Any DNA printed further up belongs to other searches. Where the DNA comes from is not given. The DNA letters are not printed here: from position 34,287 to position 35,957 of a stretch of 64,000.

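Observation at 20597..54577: Sulfatase-rich PUL under ECF-sigma/anti-sigma control, with an enzyme set that matches no substrate I can name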

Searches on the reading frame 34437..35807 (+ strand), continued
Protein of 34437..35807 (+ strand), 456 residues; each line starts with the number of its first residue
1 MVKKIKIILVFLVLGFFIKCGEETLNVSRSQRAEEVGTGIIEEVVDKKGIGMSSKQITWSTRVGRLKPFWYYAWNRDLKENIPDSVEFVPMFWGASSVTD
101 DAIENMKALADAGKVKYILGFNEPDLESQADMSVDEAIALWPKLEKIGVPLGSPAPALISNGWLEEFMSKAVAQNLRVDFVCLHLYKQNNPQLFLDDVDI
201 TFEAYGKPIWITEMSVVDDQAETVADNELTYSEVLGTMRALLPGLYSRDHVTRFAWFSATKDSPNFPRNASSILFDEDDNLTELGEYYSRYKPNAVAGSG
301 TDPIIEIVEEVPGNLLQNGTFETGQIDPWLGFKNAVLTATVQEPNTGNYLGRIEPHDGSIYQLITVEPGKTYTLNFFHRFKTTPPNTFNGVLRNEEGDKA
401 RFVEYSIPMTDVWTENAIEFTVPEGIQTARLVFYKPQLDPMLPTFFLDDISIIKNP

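Call 43: find_encoding_contigs(protein=P0230, flank=10000, max_places=1)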
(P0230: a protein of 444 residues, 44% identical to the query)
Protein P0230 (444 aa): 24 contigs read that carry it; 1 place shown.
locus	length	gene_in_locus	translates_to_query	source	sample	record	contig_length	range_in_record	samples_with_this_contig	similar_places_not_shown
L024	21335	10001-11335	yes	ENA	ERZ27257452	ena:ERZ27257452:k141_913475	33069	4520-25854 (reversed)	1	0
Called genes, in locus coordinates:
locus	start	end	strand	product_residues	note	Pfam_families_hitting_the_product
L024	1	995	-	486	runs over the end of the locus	PF00884:Sulfatase, PF01663:Phosphodiest, PF16347:SGSH_C (weak)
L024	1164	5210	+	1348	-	PF07494:Reg_prop (faint), PF23748:Beta-prop_LRRK2 (faint), PF07495:Y_Y_Y, PF00512:HisKA, PF02518:HATPase_c, PF00072:Response_reg, PF00165:HTH_AraC (faint), PF12833:HTH_18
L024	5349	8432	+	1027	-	PF13620:CarboxypepD_reg, PF13715:CarbopepD_reg_2, PF07715:Plug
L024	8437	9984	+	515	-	PF14322:SusD-like_3, PF07980:SusD_RagB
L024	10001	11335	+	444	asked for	PF11790:Glyco_hydro_cc, PF02018:CBM_4_9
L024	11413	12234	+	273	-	PF02018:CBM_4_9 (faint), PF18962:Por_Secre_tail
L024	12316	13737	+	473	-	PF00884:Sulfatase, PF01663:Phosphodiest (faint), PF02995:DUF229 (weak), PF16347:SGSH_C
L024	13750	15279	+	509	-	PF02018:CBM_4_9, PF00722:Glyco_hydro_16, PF18962:Por_Secre_tail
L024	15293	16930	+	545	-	PF13229:Beta_helix (weak)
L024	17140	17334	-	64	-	PF01165:Ribosomal_S21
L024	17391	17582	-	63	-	PF00313:CSD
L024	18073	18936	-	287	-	PF00140:Sigma70_r1_2, PF04542:Sigma70_r2, PF04539:Sigma70_r3, PF04545:Sigma70_r4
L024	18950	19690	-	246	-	PF01936:NYN, PF12872:OST-HTH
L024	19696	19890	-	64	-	PF01165:Ribosomal_S21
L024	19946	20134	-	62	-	PF00313:CSD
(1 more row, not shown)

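Call 60: find_encoding_contigs(protein=P0237, flank=10000, max_places=1)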
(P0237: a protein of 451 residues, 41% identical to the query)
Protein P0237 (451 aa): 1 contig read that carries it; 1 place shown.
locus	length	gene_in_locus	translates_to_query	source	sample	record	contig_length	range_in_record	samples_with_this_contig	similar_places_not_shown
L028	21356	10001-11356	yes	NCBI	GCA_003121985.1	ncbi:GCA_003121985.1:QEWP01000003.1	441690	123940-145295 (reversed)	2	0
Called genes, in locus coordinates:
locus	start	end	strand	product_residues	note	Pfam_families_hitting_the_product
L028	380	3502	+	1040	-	PF13620:CarboxypepD_reg, PF13715:CarbopepD_reg_2, PF07715:Plug, PF00593:TonB_dep_Rec_b-barrel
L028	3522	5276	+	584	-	PF07980:SusD_RagB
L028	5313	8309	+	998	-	PF07715:Plug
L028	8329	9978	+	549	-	PF14322:SusD-like_3, PF07980:SusD_RagB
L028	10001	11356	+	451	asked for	PF11790:Glyco_hydro_cc, PF02018:CBM_4_9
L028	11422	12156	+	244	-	PF02018:CBM_4_9, PF18962:Por_Secre_tail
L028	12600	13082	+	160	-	PF00884:Sulfatase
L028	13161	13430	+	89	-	-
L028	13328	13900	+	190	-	PF00884:Sulfatase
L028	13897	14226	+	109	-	-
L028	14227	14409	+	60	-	-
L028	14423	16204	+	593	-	PF00890:FAD_binding_2 (weak), PF01134:GIDA (weak), PF12831:FAD_oxidored, PF13450:NAD_binding_8 (faint)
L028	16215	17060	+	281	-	-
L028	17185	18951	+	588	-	PF00884:Sulfatase, PF01663:Phosphodiest (faint), PF02995:DUF229 (weak), PF16347:SGSH_C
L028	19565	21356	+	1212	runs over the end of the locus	PF24517:CBM96, PF18962:Por_Secre_tail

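Call 61: find_encoding_contigs(protein=P0223, flank=10000, max_places=1)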
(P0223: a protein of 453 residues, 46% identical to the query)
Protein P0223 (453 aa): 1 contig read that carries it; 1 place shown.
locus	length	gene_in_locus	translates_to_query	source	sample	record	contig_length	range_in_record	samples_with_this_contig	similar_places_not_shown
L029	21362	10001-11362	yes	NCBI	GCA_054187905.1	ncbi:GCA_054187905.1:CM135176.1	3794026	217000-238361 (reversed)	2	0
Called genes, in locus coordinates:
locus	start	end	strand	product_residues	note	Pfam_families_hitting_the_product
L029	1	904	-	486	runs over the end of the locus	PF00884:Sulfatase, PF01663:Phosphodiest (weak), PF16347:SGSH_C (weak)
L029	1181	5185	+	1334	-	PF07494:Reg_prop (faint), PF23748:Beta-prop_LRRK2 (faint), PF07495:Y_Y_Y, PF00512:HisKA, PF02518:HATPase_c, PF00072:Response_reg, PF00165:HTH_AraC (weak), PF12833:HTH_18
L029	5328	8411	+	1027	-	PF13620:CarboxypepD_reg, PF13715:CarbopepD_reg_2, PF07715:Plug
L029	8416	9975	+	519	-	PF14322:SusD-like_3, PF07980:SusD_RagB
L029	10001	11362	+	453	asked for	PF11790:Glyco_hydro_cc, PF02018:CBM_4_9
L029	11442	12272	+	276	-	PF18962:Por_Secre_tail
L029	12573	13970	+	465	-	PF00884:Sulfatase, PF01663:Phosphodiest (weak), PF16347:SGSH_C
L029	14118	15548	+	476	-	PF02018:CBM_4_9 (weak), PF00722:Glyco_hydro_16, PF18962:Por_Secre_tail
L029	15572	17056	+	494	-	PF13229:Beta_helix (weak)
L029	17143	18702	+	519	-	PF13229:Beta_helix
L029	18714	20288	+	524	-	PF00884:Sulfatase, PF01663:Phosphodiest (faint), PF16347:SGSH_C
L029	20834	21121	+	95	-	PF21956:DUF6922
